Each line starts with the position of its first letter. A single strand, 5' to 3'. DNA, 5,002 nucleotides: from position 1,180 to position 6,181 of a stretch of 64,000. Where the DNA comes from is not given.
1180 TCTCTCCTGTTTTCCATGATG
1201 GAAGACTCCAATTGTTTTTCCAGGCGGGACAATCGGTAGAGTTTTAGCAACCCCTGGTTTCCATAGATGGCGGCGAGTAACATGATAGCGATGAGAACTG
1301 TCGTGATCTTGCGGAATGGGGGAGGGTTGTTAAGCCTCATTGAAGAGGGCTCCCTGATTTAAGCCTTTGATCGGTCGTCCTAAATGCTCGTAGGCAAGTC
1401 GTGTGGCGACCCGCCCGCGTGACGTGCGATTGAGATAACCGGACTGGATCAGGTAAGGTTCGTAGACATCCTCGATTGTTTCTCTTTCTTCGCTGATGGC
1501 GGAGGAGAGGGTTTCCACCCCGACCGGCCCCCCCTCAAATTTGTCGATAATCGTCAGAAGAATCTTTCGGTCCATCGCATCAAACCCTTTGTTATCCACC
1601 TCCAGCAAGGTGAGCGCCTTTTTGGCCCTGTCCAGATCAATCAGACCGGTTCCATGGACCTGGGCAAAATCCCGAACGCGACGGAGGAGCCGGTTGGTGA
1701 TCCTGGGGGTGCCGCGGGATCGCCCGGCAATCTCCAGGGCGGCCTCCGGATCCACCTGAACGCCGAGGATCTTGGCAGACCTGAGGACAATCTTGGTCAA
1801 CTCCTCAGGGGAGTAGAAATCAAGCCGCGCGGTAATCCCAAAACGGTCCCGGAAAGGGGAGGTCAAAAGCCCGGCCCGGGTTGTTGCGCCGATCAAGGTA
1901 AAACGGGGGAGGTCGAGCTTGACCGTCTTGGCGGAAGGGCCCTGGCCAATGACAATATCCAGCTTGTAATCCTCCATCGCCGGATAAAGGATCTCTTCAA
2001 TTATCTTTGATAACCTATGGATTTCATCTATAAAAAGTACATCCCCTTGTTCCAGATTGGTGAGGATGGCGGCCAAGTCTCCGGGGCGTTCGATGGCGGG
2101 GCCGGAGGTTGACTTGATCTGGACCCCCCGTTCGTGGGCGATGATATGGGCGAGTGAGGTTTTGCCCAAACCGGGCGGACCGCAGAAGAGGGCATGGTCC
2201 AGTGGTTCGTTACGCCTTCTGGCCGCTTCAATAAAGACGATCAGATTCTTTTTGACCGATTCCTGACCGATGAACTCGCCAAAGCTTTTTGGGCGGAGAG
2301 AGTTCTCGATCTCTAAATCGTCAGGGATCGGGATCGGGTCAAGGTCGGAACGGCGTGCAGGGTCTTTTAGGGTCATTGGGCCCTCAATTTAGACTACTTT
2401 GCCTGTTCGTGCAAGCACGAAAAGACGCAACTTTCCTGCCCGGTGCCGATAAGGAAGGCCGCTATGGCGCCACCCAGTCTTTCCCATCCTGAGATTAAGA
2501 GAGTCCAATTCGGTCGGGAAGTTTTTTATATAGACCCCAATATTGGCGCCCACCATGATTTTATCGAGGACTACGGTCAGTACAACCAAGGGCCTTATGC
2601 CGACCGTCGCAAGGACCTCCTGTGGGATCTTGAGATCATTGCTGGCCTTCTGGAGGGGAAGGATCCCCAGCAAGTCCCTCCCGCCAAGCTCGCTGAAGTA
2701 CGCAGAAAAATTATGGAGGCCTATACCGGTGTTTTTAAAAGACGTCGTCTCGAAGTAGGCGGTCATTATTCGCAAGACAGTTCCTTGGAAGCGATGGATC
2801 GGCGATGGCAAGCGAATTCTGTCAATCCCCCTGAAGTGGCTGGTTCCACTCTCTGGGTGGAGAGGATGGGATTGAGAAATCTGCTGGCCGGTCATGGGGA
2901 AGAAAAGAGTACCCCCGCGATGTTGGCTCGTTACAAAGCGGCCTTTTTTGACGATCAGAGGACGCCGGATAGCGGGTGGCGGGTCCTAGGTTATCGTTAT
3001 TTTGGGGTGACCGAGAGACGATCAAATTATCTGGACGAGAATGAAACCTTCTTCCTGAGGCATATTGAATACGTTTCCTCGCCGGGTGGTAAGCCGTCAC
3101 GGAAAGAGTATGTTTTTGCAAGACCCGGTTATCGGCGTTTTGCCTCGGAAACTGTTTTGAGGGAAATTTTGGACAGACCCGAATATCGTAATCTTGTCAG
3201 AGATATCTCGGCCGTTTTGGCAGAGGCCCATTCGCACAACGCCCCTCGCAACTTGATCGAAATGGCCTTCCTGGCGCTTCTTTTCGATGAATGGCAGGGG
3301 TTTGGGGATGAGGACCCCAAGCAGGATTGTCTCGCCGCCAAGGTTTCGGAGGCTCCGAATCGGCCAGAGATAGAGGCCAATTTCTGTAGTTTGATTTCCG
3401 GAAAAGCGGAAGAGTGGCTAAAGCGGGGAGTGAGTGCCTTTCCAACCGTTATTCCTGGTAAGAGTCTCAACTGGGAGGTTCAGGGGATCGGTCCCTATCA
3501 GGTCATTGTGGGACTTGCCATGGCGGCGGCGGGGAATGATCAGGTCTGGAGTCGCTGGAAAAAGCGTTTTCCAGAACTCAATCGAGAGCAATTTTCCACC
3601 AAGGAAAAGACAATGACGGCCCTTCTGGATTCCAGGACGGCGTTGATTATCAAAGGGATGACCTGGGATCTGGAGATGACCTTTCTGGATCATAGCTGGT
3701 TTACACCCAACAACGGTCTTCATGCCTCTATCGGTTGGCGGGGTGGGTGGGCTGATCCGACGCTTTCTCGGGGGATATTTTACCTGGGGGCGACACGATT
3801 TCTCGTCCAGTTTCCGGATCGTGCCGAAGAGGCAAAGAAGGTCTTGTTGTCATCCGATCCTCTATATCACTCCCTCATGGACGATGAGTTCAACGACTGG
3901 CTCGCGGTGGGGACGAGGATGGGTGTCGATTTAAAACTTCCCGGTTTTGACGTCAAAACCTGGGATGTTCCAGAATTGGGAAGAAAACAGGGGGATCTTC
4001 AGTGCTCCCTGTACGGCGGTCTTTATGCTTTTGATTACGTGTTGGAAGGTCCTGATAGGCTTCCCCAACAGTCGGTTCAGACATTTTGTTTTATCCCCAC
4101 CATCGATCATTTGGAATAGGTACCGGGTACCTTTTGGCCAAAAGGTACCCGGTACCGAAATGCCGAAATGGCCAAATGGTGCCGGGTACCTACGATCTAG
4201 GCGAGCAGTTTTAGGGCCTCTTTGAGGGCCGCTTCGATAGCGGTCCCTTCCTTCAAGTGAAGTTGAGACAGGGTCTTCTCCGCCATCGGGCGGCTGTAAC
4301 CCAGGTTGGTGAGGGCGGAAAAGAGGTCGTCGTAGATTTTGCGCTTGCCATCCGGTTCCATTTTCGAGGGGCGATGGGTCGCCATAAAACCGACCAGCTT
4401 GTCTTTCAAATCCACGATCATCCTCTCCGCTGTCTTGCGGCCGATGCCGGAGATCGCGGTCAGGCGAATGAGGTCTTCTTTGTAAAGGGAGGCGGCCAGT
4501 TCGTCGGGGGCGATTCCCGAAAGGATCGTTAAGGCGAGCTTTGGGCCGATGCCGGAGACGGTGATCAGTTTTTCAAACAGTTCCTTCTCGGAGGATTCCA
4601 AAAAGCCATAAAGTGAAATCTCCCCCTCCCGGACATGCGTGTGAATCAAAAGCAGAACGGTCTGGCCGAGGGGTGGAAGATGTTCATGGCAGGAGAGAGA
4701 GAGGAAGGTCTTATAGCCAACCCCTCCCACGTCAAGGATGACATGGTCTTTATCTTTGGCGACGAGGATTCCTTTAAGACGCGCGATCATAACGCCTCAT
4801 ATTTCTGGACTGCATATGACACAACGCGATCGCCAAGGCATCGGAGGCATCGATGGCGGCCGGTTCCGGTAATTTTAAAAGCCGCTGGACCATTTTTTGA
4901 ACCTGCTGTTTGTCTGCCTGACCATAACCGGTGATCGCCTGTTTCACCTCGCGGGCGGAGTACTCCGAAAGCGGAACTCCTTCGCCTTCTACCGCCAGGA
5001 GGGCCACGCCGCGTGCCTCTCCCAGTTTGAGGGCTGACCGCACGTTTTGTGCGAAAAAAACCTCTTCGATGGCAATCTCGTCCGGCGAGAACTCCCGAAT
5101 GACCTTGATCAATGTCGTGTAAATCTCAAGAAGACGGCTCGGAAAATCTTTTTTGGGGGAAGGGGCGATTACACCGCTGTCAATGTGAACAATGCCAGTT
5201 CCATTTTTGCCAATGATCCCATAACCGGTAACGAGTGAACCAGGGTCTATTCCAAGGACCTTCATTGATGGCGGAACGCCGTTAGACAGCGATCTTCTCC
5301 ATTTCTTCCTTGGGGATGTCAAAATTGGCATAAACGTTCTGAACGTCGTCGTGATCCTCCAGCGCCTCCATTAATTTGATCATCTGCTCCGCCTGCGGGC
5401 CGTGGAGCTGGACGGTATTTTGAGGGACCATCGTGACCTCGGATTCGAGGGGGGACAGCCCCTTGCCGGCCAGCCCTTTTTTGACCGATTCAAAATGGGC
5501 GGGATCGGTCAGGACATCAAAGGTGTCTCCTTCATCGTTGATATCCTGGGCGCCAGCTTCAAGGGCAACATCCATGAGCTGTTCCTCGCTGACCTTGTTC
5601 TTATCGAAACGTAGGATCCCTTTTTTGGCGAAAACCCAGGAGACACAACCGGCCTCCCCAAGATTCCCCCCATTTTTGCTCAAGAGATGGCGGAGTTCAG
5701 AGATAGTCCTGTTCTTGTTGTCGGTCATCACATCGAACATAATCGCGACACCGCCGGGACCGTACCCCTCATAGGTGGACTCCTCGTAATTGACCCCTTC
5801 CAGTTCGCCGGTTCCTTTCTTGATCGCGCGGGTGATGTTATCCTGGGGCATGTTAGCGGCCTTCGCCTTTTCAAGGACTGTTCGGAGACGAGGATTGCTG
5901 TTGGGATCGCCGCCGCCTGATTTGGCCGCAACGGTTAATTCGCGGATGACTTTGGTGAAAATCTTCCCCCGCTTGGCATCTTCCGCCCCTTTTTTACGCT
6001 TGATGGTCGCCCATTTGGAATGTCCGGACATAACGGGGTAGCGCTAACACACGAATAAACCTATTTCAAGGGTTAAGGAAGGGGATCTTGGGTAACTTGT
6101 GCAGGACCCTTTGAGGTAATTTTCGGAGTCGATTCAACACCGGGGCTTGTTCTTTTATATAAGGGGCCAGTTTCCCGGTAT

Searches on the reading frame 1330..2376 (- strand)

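Call 14: search_protein_families(library=pfam, proteins=[window:1330-2376:-])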
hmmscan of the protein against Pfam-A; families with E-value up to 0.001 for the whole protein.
window:1330-2376:- (348 aa): 5 families
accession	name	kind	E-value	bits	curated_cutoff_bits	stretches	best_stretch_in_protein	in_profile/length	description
PF05496.18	RuvB_N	-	7.2e-80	266.8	27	1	27-185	1-159/159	Holliday junction DNA helicase RuvB P-loop domain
PF17864.7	AAA_lid_4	-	4.1e-32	110.2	27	1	188-261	1-74/74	RuvB AAA lid domain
PF05491.19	RuvB_C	-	1.1e-25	89.8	24.7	1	263-332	2-71/72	RuvB C-terminal winged helix domain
PF00004.35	AAA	-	1.3e-19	71.4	21.2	1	63-184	2-128/131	ATPase family associated with various cellular activities (AAA)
PF07728.20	AAA_5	-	2e-07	31.5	22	1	63-179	3-139/139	AAA domain (dynein-related subfamily)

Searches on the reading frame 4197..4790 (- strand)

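Call 15: search_protein_families(library=pfam, proteins=[window:4197-4790:-])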
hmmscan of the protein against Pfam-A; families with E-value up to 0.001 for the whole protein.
window:4197-4790:- (197 aa): 5 families
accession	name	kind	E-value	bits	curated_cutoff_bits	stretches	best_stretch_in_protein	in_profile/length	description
PF01330.27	RuvA_N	-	3.9e-20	72.1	23.6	1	1-62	1-61/61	RuvA N terminal domain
PF14520.12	HHH_5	-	2e-16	60.7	27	1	72-130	1-57/57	Helix-hairpin-helix domain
PF07499.19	RuvA_C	-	9.1e-12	45.7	24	1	153-197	3-47/47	RuvA, C-terminal domain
PF00633.29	HHH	-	1.7e-07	31.2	24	0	110-123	13-26/30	Helix-hairpin-helix motif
PF21176.3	RecR_HhH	-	0.00023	21.3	27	0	109-126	6-24/45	RecR, helix-hairpin-helix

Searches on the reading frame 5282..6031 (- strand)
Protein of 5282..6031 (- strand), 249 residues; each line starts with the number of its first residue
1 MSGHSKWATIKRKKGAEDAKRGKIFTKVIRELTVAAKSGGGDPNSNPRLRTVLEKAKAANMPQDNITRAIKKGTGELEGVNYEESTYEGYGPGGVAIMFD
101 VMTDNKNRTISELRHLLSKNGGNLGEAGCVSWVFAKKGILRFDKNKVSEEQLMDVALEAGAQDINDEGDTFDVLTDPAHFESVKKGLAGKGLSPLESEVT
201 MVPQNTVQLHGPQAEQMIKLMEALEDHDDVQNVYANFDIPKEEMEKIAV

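Call 15: search_protein_families(library=pfam, proteins=[window:5282-6031:-])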
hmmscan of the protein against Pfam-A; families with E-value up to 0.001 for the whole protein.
window:5282-6031:- (249 aa): 2 families
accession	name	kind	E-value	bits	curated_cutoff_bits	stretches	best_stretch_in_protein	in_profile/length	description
PF01709.26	Transcrip_reg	-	2.5e-61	206.5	27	1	82-237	1-160/160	TACO1/YebC second and third domain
PF20772.2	TACO1_YebC_N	-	4.4e-35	120.4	36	1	5-76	1-73/73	TACO1/YebC protein N-terminal domain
